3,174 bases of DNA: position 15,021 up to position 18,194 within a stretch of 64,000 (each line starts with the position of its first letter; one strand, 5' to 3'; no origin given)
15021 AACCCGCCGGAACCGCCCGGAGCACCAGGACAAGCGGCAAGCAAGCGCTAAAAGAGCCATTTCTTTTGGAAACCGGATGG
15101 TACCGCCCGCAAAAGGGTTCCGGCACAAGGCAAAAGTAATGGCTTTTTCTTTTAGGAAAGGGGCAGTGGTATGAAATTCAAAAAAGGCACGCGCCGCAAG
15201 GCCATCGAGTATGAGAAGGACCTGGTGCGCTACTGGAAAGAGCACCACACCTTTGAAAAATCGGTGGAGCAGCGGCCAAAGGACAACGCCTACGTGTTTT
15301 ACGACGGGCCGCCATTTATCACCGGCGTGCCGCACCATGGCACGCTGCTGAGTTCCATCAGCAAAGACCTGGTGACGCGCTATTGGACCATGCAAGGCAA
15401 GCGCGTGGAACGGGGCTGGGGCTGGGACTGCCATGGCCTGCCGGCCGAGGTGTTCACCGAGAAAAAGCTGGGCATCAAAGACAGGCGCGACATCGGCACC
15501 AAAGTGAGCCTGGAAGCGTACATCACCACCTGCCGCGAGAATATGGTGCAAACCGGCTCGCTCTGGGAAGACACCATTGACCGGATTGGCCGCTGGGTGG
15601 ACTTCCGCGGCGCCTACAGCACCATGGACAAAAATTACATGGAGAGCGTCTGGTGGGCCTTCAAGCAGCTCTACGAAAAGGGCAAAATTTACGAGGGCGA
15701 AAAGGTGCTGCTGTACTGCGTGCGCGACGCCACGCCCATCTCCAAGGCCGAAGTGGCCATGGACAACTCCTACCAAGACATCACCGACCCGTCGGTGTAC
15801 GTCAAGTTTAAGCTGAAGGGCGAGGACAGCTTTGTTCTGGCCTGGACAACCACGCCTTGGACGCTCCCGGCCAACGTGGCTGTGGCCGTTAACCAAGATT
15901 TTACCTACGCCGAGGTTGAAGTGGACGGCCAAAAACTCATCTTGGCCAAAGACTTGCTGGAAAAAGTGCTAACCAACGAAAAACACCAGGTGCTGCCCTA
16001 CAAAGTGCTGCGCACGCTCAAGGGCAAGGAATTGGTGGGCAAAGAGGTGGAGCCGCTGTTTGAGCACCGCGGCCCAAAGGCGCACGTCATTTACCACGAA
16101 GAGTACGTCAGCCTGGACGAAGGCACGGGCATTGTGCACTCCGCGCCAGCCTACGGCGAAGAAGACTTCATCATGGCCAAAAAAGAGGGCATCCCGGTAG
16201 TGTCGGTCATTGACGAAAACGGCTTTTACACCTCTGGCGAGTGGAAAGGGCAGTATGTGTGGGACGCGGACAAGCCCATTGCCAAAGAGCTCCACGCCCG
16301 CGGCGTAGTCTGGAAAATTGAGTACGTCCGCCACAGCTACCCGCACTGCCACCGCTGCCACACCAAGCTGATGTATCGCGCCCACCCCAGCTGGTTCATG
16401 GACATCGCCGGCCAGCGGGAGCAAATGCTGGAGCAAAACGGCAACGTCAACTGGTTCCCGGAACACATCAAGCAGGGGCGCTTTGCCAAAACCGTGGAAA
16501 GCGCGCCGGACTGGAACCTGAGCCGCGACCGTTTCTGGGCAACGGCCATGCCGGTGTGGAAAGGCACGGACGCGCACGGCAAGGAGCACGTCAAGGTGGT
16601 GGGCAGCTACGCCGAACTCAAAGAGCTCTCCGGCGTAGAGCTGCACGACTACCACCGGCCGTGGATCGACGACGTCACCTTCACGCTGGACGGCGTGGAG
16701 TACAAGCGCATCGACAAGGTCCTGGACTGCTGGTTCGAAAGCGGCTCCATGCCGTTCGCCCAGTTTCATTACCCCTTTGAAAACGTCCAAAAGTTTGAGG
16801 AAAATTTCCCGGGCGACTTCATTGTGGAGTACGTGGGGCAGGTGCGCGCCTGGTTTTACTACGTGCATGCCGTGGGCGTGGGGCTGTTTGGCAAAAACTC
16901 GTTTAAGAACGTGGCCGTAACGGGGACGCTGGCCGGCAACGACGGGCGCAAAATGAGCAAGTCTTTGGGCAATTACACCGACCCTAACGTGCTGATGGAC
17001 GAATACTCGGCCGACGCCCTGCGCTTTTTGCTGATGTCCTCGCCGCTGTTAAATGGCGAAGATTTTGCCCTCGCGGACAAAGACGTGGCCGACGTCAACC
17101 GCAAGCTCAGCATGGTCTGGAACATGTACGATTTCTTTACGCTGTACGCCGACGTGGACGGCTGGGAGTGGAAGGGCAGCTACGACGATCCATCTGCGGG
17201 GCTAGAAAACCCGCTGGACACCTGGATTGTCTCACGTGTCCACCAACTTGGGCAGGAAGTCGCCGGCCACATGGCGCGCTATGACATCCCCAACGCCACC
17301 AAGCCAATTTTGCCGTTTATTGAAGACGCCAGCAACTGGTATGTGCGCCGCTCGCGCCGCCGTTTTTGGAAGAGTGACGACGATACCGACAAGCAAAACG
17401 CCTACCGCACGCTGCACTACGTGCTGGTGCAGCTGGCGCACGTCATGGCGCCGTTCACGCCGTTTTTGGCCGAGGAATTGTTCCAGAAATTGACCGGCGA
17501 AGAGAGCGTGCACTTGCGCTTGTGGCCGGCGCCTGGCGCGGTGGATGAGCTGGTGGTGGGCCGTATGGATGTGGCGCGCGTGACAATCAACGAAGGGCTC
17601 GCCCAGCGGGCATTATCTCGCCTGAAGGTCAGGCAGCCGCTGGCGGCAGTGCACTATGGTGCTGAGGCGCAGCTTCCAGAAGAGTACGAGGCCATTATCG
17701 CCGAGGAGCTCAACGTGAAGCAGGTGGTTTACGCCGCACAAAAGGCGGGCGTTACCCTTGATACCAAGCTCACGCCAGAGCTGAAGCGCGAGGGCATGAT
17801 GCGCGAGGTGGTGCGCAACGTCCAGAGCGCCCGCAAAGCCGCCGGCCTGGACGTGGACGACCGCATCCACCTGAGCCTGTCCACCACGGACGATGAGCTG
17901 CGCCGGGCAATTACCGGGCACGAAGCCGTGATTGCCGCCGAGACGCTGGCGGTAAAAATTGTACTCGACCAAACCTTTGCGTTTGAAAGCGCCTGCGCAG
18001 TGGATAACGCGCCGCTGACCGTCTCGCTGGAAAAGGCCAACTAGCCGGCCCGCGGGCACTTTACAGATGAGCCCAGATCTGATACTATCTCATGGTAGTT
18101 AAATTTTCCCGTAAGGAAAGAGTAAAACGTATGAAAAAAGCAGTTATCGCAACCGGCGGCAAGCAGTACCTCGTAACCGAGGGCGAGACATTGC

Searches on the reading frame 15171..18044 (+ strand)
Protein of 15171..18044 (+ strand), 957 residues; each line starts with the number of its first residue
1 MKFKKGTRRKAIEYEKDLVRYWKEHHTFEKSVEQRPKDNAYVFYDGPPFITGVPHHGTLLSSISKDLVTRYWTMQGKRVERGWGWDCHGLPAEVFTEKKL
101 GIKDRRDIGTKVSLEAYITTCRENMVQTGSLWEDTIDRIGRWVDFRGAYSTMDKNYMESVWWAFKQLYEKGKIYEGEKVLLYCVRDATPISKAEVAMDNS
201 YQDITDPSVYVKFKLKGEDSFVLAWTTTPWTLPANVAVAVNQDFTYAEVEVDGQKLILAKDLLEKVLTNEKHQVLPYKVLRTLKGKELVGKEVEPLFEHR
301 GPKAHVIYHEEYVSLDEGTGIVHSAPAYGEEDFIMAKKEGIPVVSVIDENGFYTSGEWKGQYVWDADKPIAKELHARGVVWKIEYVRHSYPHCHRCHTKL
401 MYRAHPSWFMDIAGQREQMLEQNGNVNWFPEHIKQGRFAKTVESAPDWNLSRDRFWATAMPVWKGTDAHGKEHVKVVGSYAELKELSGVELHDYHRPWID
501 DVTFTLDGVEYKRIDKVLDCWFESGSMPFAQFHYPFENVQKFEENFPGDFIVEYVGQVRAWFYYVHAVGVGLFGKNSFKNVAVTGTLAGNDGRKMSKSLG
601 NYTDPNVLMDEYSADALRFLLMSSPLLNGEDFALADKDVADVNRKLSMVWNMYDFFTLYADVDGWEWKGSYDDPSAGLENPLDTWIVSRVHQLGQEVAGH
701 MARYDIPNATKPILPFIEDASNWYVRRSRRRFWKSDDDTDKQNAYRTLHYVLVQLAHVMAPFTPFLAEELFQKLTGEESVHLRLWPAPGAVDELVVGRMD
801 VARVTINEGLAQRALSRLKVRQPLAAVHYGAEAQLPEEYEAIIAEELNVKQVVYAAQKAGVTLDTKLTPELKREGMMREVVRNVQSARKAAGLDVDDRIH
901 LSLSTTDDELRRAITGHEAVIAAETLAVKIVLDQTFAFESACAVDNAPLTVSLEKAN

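Call 5: search_protein_families(library=pfam, proteins=[window:15171-18044:+])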
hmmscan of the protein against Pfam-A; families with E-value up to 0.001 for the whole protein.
window:15171-18044:+ (957 aa): 5 families
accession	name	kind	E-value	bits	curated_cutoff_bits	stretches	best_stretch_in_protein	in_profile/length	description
PF00133.28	tRNA-synt_1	-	4.7e-113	378.5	22.7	1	19-628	3-409/414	tRNA synthetases class I (I, L, M and V)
PF08264.19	Anticodon_1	-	1.2e-26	93.8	25.1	1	683-824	1-144/148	Anticodon-binding domain of tRNA ligase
PF19302.4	DUF5915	-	1.2e-25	90.6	27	1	816-955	58-194/195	Domain of unknown function (DUF5915)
PF09334.17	tRNA-synt_1g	-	3.9e-15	56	20.1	2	578-646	312-379/391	tRNA synthetases class I (M)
PF13603.12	tRNA-synt_1_2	-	3e-05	24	25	1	211-350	12-143/185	Leucyl-tRNA synthetase, editing domain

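Call 45: find_homologous_proteins(query=window:15171-18041:+, max_evalue=1e-20)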
Query window:15171-18041:+ (957 aa): 8000 proteins with E <= 1e-20 among 8000 candidates; the best 120 are listed.
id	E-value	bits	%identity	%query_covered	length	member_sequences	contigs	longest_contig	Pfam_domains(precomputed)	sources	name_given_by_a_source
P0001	0.0e+0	2250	100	100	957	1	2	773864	PF09334.18,PF08264.20,PF00133.29,PF19302.5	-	-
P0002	0.0e+0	1908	84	100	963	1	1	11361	PF09334.18,PF08264.20,PF13603.13,PF00133.29,PF19302.5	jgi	jgi:isoleucyl-tRNA synthetase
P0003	0.0e+0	1849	82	100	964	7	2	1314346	PF09334.18,PF08264.20,PF00133.29,PF19302.5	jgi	jgi:isoleucyl-tRNA synthetase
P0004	0.0e+0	1841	81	100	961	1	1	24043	PF09334.18,PF08264.20,PF13603.13,PF00133.29,PF19302.5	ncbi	ncbi:MAG TPA: isoleucine--tRNA ligase [Candidatus Saccharimonadales bacterium]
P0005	0.0e+0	1840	81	100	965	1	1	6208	PF09334.18,PF08264.20,PF00133.29,PF19302.5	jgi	jgi:isoleucyl-tRNA synthetase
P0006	0.0e+0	1831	80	100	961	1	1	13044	PF09334.18,PF08264.20,PF13603.13,PF00133.29,PF19302.5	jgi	jgi:isoleucyl-tRNA synthetase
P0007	0.0e+0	1827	80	100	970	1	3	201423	PF09334.18,PF08264.20,PF13603.13,PF00133.29,PF19302.5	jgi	jgi:isoleucyl-tRNA synthetase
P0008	0.0e+0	1818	80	100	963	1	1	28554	PF09334.18,PF08264.20,PF00133.29,PF19302.5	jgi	jgi:isoleucyl-tRNA synthetase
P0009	0.0e+0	1817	81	100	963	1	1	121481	PF09334.18,PF08264.20,PF00133.29,PF19302.5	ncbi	-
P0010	0.0e+0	1816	80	100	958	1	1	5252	PF09334.18,PF08264.20,PF13603.13,PF00133.29,PF19302.5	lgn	-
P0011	0.0e+0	1809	80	100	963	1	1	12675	PF09334.18,PF08264.20,PF00133.29,PF19302.5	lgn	-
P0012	0.0e+0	1808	79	100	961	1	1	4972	PF09334.18,PF08264.20,PF13603.13,PF00133.29,PF19302.5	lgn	-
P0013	0.0e+0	1808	80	100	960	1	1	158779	PF09334.18,PF08264.20,PF13603.13,PF00133.29,PF19302.5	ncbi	-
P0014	0.0e+0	1807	79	100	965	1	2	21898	PF09334.18,PF08264.20,PF13603.13,PF00133.29,PF19302.5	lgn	-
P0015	0.0e+0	1804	79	100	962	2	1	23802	PF09334.18,PF08264.20,PF00133.29,PF19302.5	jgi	jgi:isoleucyl-tRNA synthetase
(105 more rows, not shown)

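Call 46: search_solved_structures(query=window:15171-18041:+, max_evalue=1e-10)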
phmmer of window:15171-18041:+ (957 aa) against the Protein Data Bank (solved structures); distinct sequences matched with E-value up to 1e-10: 41.
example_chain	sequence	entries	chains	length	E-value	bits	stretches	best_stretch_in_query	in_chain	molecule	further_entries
8c8u_A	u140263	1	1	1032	2.1e-202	678.1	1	7-852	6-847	Isoleucine--tRNA ligase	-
8c8v_A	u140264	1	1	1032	2.8e-202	677.6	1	7-852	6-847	Isoleucine--tRNA ligase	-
8c9d_A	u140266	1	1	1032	7.8e-201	672.8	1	7-852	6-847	Isoleucine--tRNA ligase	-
8c8w_A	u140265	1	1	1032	1.7e-199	668.4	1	7-852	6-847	Isoleucine--tRNA ligase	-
1ile_A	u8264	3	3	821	1.2e-194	652.4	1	13-815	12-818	ISOLEUCYL-TRNA SYNTHETASE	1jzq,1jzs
8wnd_A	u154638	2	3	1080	7.3e-193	646.4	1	15-866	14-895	isoleucine--tRNA ligase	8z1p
9wqs_A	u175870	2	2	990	6e-189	633.5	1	15-866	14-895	Isoleucine--tRNA ligase, cytoplasmic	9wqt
7d5c_A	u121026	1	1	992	6.1e-189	633.5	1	15-866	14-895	Isoleucine--tRNA ligase, cytoplasmic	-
9w01_B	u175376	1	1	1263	2.4e-184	618.3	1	15-862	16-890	Isoleucine--tRNA ligase, cytoplasmic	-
6ldk_A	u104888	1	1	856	4.7e-181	607.4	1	15-774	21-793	Isoleucine--tRNA ligase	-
1ffy_A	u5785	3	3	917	9.9e-88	298.5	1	16-798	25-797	ISOLEUCYL-TRNA SYNTHETASE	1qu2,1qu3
8c9e_A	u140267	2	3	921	3.5e-82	280.1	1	16-786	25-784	Isoleucine--tRNA ligase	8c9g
8c9f_A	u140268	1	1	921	4.4e-80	273.2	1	16-786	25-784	Isoleucine--tRNA ligase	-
8wnf_A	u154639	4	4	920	4.9e-66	226.7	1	20-771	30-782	Isoleucine--tRNA ligase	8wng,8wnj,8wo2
8wni_A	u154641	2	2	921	4.9e-66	226.7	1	20-771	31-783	Isoleucine--tRNA ligase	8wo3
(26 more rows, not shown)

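Call 85: search_protein_representatives(protein=window:15171-18041:+)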
Query: 957 residues. Proteins with E-value up to 0.001 (for the whole library): 32654; up to 1e-10: 16047; up to 1e-30: 5102. The best 150 are listed.
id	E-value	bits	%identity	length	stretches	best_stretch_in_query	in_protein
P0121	0.0e+00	1285.8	66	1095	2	1-678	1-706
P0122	0.0e+00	1265.2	66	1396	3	221-678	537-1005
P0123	0.0e+00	1249.8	59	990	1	5-954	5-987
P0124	0.0e+00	1062.6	54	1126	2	7-507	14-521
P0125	0.0e+00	1030.1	51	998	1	7-933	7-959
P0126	3.6e-282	955.3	62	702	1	1-691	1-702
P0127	2.0e-273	926.4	61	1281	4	255-587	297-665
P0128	1.4e-270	917.0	47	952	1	11-927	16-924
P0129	4.8e-269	911.9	61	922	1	254-956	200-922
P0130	3.7e-252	856.0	44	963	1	14-955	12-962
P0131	2.9e-249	846.4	46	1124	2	221-946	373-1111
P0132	7.1e-246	835.2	47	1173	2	15-485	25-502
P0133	1.8e-245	833.9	46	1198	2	10-488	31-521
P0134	5.7e-244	828.9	47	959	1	12-933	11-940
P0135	1.4e-238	811.0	44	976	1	13-934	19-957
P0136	4.1e-238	809.5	43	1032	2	13-869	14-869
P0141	8.8e-237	805.1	45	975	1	3-906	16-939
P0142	8.3e-232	788.6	42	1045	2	14-860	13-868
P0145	5.5e-230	782.6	45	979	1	13-921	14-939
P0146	5.5e-230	782.6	44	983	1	5-939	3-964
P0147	2.3e-228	777.2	42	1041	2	15-861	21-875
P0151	1.1e-222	758.4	40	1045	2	15-929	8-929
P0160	1.5e-218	744.8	44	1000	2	12-487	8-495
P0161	1.7e-218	744.6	41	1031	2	12-855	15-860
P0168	4.0e-216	736.7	41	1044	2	13-854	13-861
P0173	3.5e-211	720.4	42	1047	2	17-859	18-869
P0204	1.3e-196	672.1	39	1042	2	18-859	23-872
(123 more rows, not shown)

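Call 86: list_cluster_members(proteins=[P0128, P0130, P0134, P0136, P0142, P0147, P0151, P0161, P0168, P0173])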
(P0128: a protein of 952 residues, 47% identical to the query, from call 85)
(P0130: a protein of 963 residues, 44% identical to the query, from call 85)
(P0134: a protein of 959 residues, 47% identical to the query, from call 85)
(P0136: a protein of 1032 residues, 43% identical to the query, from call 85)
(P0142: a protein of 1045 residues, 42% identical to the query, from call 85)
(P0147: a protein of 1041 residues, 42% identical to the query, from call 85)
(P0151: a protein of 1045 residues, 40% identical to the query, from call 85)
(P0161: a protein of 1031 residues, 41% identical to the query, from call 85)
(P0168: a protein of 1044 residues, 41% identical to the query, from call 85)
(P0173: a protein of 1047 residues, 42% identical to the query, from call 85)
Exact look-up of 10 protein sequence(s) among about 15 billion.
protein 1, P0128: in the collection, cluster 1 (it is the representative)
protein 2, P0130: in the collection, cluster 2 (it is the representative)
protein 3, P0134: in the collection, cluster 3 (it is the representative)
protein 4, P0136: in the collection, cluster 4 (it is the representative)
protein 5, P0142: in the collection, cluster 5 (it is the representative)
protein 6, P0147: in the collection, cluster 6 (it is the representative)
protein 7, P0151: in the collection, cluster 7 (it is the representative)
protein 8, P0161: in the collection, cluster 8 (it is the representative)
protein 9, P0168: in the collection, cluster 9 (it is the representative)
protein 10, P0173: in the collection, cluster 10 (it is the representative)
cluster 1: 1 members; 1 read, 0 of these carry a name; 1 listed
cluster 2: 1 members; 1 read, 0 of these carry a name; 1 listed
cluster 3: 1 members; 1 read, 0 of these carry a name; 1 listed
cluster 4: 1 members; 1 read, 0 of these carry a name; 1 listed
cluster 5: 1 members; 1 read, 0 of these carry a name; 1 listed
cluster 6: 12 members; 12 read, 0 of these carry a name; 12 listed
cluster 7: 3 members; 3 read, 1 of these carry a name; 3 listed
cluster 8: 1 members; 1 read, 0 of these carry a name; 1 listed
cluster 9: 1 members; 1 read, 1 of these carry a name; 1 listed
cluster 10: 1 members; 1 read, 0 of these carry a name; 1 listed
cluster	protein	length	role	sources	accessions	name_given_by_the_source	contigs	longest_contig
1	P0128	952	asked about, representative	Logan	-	-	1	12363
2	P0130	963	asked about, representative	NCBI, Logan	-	-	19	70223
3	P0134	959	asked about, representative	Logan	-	-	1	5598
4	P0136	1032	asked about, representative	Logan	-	-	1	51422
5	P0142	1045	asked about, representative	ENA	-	-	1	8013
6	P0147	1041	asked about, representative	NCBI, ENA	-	-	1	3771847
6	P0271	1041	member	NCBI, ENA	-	-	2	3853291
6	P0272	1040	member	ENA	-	-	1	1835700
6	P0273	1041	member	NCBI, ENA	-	-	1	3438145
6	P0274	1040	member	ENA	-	-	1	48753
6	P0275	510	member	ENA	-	-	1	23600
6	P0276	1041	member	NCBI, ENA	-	-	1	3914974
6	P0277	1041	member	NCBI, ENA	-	-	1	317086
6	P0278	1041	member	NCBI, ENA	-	-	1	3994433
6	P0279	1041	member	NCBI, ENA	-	-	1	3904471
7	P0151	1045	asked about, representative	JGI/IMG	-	isoleucyl-tRNA synthetase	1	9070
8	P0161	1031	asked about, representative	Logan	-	-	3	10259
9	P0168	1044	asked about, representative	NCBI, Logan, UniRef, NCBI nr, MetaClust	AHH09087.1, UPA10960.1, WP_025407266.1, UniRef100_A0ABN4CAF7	Isoleucyl-tRNA synthetase [Borrelia parkeri SLO] | Isoleucine--tRNA ligase n=1 Tax=Borrelia parkeri SLO TaxID=1313294 RepID=A0ABN4CAF7_BORPR | isoleucine--tRNA ligase [Borrelia parkeri]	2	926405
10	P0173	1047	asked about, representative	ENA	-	-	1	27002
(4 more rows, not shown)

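Call 90: list_cluster_members(proteins=[P0123, P0124, P0125, P0141, P0145, P0135, P0133, P0160, P0146, P0204])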
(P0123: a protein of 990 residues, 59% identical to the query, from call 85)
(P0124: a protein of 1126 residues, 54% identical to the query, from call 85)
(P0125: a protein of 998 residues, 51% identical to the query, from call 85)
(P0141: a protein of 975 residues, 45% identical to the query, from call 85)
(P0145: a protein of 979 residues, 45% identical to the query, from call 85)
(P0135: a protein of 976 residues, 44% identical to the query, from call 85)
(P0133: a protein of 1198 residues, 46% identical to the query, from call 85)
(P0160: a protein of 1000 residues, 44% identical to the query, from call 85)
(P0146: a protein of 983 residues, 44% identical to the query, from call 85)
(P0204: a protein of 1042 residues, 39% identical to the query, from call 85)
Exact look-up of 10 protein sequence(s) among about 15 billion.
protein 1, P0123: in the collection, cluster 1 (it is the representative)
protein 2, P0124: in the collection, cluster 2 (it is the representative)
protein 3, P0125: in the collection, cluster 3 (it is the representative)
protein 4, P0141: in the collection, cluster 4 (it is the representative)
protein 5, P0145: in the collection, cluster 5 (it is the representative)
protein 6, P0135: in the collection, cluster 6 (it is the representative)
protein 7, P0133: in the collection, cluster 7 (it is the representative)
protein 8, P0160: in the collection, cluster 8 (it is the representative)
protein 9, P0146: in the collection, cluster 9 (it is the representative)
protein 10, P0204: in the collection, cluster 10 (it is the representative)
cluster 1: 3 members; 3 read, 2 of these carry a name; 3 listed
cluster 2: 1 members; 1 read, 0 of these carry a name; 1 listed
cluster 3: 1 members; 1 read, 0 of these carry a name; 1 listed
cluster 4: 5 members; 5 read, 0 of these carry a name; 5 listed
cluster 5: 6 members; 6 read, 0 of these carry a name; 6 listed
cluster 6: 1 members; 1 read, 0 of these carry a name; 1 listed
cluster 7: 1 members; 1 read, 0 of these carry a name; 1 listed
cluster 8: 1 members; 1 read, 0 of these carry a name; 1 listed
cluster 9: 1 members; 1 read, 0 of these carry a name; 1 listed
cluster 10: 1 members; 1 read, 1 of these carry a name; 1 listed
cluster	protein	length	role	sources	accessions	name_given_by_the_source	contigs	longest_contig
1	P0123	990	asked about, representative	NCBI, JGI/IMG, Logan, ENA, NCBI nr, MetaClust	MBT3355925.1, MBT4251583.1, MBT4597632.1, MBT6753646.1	isoleucine--tRNA ligase [bacterium] | \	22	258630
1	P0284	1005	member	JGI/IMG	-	isoleucyl-tRNA synthetase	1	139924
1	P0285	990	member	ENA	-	-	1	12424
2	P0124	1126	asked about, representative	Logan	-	-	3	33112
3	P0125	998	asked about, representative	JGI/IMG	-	-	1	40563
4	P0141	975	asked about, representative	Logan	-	-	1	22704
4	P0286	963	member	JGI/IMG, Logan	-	-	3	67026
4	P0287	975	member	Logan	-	-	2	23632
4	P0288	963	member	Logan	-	-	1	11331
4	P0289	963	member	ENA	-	-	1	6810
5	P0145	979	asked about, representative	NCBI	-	-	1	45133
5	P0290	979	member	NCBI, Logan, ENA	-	-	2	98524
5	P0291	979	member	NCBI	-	-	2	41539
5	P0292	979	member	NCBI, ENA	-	-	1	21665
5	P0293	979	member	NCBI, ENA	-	-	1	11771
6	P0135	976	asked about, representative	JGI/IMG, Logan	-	-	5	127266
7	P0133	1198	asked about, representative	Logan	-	-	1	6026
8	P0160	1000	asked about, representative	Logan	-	-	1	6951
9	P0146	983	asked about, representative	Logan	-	-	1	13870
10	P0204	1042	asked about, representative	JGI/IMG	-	isoleucyl-tRNA synthetase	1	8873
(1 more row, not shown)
